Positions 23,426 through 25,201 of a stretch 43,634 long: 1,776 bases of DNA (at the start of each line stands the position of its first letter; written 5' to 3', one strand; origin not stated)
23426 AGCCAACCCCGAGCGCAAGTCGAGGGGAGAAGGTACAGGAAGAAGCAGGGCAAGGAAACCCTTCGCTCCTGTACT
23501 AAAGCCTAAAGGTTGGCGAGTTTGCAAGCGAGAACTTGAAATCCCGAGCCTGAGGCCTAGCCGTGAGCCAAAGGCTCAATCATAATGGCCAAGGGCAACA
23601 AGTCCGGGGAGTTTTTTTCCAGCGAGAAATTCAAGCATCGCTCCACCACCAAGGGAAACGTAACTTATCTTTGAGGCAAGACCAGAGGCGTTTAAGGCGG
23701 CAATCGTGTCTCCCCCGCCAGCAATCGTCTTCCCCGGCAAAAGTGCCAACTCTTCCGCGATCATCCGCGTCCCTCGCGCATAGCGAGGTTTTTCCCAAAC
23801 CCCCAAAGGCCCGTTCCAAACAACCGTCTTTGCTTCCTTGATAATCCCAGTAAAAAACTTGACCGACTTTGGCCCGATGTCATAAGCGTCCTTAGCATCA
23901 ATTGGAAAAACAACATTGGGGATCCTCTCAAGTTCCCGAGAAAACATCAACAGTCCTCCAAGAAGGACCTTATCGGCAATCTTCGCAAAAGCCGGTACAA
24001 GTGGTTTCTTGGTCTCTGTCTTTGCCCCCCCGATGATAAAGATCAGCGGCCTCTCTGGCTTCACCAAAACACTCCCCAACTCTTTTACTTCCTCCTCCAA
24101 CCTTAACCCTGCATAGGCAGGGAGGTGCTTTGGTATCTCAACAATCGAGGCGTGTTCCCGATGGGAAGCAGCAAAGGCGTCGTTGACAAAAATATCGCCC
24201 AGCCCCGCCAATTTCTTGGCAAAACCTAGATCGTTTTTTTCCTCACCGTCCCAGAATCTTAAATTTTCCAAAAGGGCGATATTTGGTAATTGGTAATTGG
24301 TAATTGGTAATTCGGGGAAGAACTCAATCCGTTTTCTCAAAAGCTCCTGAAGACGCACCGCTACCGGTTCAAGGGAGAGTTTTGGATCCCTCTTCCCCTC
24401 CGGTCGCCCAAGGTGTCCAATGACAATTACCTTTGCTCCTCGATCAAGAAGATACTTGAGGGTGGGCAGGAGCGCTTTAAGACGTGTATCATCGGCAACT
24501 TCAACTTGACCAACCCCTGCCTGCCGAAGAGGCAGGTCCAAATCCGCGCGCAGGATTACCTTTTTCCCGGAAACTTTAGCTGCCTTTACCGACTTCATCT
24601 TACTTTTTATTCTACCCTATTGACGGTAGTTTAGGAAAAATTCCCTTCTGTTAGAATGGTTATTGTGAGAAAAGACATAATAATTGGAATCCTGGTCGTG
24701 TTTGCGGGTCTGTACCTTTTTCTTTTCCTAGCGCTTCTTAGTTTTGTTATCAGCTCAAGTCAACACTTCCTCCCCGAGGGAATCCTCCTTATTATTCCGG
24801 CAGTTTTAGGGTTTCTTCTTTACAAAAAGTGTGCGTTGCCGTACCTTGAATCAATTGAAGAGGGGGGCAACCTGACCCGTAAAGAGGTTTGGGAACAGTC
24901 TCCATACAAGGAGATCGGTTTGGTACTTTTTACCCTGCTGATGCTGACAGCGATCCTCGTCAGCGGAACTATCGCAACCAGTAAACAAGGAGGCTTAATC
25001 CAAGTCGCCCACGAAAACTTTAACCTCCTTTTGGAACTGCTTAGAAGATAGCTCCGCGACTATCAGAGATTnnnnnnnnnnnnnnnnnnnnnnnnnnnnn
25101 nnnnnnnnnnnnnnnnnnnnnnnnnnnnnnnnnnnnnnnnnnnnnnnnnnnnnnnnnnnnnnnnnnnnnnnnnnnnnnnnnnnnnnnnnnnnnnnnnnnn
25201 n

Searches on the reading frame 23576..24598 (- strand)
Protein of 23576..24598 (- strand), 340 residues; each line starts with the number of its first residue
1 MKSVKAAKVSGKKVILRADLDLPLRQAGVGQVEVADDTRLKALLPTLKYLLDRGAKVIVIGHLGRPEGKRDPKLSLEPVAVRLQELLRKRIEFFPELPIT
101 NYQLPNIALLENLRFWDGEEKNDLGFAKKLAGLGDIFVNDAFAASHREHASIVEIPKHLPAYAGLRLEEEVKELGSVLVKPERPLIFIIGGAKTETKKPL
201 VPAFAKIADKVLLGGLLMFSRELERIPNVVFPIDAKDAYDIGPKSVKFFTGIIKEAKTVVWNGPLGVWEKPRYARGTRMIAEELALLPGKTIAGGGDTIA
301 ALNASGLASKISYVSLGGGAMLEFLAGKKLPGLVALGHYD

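Call 42: find_homologous_proteins(query=window:23576-24598:-)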
Query window:23576-24598:- (340 aa): 7852 proteins with E <= 0.001 among 8000 candidates; the best 120 are listed.
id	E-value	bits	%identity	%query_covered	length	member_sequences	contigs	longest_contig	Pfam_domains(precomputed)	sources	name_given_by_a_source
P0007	1.2e-215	733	99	100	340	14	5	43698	PF00162.25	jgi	-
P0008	1.5e-189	647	90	100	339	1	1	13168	PF00162.25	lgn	-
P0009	1.4e-182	624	86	100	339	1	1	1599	PF00162.25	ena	-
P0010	1.4e-180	618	86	99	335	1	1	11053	PF00162.25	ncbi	ncbi:phosphoglycerate kinase, partial [candidate division WWE3 bacterium CG09_land_8_20_14_0_10_47_3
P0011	4.3e-162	557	77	100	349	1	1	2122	PF00162.25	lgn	-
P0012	1.0e-159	549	78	100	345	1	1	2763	PF00162.25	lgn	-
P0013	2.0e-159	548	76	100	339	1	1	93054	PF00162.25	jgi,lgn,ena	-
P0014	1.2e-155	536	75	100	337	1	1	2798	PF00162.25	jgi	-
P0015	2.5e-153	528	74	100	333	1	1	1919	PF00162.25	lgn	-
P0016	1.2e-148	513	72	100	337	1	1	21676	PF00162.25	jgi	-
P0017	4.0e-147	508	70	100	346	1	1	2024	PF00162.25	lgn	-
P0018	1.8e-145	503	68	99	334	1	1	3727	PF00162.25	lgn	-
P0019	1.9e-145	502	69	99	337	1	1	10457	PF00162.25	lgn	-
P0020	5.3e-143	494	68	99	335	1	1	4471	PF00162.25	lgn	-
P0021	9.0e-143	494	67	100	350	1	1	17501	PF00162.25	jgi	-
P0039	6.1e-137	474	66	100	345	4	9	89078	PF00162.25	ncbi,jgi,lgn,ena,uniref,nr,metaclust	ncbi:hypothetical protein A2797_02305 [candidate division WWE3 bacterium RIFCSPHIGHO2_01_FULL_48_15]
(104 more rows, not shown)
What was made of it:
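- The PGK names in call 42 place the organism in WWE3.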

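Call 44: find_encoding_contigs(protein=P0008, flank=10000, max_places=2)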
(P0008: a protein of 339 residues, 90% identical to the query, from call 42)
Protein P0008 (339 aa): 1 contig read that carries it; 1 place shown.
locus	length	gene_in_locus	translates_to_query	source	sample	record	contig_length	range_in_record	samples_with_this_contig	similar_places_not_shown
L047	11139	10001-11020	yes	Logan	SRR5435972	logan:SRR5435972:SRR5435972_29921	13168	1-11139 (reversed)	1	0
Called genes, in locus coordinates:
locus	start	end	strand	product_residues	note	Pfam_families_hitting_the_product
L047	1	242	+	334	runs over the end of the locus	PF03773:ArsP_1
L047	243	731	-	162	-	-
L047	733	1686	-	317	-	PF02388:FemAB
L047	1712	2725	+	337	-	PF02388:FemAB, PF13480:Acetyltransf_6, PF02388:FemAB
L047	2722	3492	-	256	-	PF00398:RrnaAD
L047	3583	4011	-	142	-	PF06725:3D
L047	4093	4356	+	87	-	PF00085:Thioredoxin, PF13098:Thioredoxin_2, PF13905:Thioredoxin_8 (weak)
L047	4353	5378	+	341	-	PF00044:Gp_dh_N, PF02800:Gp_dh_C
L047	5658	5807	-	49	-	-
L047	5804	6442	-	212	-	PF09335:VTT_dom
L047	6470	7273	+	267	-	-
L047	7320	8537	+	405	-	-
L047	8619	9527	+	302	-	PF00041:fn3 (weak), PF16656:Pur_ac_phosph_N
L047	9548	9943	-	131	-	-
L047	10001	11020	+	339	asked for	PF00162:PGK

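Call 45: find_encoding_contigs(protein=P0013, flank=10000, max_places=2)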
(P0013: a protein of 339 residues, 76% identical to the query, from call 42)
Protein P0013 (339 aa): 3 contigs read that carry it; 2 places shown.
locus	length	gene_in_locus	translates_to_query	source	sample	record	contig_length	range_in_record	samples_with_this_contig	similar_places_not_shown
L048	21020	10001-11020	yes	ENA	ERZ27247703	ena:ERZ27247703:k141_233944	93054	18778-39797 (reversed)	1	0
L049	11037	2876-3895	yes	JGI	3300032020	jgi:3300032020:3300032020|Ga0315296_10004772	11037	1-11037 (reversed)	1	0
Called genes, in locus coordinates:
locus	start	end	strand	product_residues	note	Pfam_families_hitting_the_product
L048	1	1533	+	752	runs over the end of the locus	PF00403:HMA, PF00122:E1-E2_ATPase, PF00702:Hydrolase, PF08282:Hydrolase_3 (faint)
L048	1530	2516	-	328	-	PF02388:FemAB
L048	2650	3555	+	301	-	PF02388:FemAB, PF13480:Acetyltransf_6, PF02388:FemAB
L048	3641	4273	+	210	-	-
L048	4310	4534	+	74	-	-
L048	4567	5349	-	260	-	PF00398:RrnaAD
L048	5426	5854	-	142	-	PF06725:3D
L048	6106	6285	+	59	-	-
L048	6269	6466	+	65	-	-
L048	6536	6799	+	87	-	PF00085:Thioredoxin, PF13098:Thioredoxin_2, PF13905:Thioredoxin_8 (weak), PF13192:Thioredoxin_3 (weak)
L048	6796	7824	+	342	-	PF00044:Gp_dh_N, PF02800:Gp_dh_C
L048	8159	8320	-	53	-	-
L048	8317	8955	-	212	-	PF09335:VTT_dom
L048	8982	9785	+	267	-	-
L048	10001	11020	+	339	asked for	PF00162:PGK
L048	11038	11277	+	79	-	-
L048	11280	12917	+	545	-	PF02730:AFOR_N, PF01314:AFOR_C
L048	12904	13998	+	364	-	PF03816:LytR_cpsA_psr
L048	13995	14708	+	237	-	PF21694:DNA_pol3_delta_C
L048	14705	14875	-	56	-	-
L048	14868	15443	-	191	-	PF04350:PilO (weak)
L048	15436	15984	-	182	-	-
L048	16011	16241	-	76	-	PF01649:Ribosomal_S20p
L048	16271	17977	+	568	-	PF03023:MurJ, PF13440:Polysacc_synt_3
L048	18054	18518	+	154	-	PF00293:NUDIX, PF14815:NUDIX_4 (weak)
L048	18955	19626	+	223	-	PF13489:Methyltransf_23, PF13847:Methyltransf_31, PF08241:Methyltransf_11, PF08242:Methyltransf_12, PF13649:Methyltransf_25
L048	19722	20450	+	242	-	PF01628:HrcA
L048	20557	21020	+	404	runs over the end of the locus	PF08529:NusA_N, PF00575:S1, PF13184:KH_NusA_1st, PF26594:KH_NusA_2nd, PF03118:RNA_pol_A_CTD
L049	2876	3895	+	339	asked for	PF00162:PGK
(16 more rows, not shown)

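Call 92: find_encoding_contigs(protein=P0016, flank=10000, max_places=1)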
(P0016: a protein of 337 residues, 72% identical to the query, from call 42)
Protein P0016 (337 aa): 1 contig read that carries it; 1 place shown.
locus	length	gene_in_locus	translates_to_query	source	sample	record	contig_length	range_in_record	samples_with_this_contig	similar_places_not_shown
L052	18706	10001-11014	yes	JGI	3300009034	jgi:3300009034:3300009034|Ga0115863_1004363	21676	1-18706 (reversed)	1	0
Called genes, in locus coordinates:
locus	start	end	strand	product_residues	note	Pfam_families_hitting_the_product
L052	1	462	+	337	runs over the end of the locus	PF02388:FemAB, PF13480:Acetyltransf_6, PF02388:FemAB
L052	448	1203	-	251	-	PF00398:RrnaAD, PF13847:Methyltransf_31, PF08241:Methyltransf_11 (weak), PF13649:Methyltransf_25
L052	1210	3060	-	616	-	PF00580:UvrD-helicase, PF13086:AAA_11 (faint), PF13245:AAA_19, PF13604:AAA_30 (weak), PF01443:Viral_helicase1 (faint), PF13361:UvrD_C, PF13538:UvrD_C_2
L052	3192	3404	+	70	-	PF00085:Thioredoxin, PF13098:Thioredoxin_2 (weak)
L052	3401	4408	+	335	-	PF00044:Gp_dh_N, PF02800:Gp_dh_C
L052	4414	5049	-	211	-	PF09335:VTT_dom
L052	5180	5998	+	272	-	-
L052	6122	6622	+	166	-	PF19077:Big_13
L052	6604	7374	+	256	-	PF04203:Sortase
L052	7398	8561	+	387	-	PF11611:DUF4352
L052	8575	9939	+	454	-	PF26549:Tricorn_N (faint), PF26550:Tricorn_2nd (faint)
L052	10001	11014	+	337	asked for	PF00162:PGK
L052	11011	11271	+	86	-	-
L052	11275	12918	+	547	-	PF02730:AFOR_N, PF01314:AFOR_C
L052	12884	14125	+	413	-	PF03816:LytR_cpsA_psr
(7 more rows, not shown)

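Call 93: find_encoding_contigs(protein=P0039, flank=10000, max_places=3)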
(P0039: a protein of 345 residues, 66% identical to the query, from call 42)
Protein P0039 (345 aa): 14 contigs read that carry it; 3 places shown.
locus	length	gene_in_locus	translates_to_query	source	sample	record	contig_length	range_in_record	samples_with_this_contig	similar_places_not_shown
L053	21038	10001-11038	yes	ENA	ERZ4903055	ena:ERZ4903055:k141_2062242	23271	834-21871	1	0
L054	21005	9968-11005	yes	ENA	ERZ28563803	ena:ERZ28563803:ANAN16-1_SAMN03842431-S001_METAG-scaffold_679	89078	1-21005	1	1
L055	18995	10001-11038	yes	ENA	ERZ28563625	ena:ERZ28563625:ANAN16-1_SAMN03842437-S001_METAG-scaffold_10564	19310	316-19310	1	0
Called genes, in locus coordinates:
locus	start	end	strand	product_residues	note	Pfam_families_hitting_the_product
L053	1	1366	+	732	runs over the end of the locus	?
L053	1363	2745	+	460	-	-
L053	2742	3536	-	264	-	PF00398:RrnaAD, PF13847:Methyltransf_31 (weak), PF08241:Methyltransf_11 (weak), PF13649:Methyltransf_25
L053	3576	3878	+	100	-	-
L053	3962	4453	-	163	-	PF06725:3D (weak)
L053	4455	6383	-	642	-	PF00580:UvrD-helicase, PF13086:AAA_11 (weak), PF13245:AAA_19, PF13604:AAA_30 (faint), PF01443:Viral_helicase1 (faint), PF13361:UvrD_C, PF13538:UvrD_C_2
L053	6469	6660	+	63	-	-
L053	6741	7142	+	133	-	-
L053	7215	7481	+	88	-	PF00085:Thioredoxin, PF08534:Redoxin (faint), PF13098:Thioredoxin_2, PF13905:Thioredoxin_8 (weak), PF01323:DSBA (faint), PF13192:Thioredoxin_3 (weak)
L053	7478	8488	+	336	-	PF00044:Gp_dh_N, PF02800:Gp_dh_C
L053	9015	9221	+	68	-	-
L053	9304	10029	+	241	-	-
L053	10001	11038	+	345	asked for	PF00162:PGK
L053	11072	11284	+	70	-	-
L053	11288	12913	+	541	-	PF02730:AFOR_N, PF01314:AFOR_C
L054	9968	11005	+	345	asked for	PF00162:PGK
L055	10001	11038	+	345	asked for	PF00162:PGK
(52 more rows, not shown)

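Call 113: find_encoding_contigs(protein=P0012, flank=10000, max_places=2)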
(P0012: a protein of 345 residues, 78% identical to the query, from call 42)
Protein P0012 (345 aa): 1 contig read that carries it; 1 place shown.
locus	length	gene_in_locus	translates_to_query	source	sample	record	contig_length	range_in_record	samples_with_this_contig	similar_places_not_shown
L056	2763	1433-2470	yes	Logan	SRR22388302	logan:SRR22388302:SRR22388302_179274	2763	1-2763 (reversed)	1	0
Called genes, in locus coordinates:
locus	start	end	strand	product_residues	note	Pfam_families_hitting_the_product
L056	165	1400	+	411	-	-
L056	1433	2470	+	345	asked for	PF00162:PGK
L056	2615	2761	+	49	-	?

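Call 114: find_encoding_contigs(protein=P0014, flank=10000, max_places=2)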
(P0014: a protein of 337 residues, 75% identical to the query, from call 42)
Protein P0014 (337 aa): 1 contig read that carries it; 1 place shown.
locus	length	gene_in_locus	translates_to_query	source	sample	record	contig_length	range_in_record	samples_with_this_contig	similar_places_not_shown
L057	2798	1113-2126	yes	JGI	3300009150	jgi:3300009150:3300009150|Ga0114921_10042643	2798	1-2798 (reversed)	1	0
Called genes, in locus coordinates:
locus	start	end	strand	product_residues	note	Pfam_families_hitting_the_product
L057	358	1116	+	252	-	-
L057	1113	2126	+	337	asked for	PF00162:PGK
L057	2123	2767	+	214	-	-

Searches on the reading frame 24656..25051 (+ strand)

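Call 109: search_protein_families(library=pfam, proteins=[window:24656-25051:+], max_evalue=0.1)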
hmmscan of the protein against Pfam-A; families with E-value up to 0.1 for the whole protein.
window:24656-25051:+ (131 aa): 1 family
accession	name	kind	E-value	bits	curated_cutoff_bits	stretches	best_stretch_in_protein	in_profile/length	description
PF02392.22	Ycf4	-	0.066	13.2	34.7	1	11-56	27-72/170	Ycf4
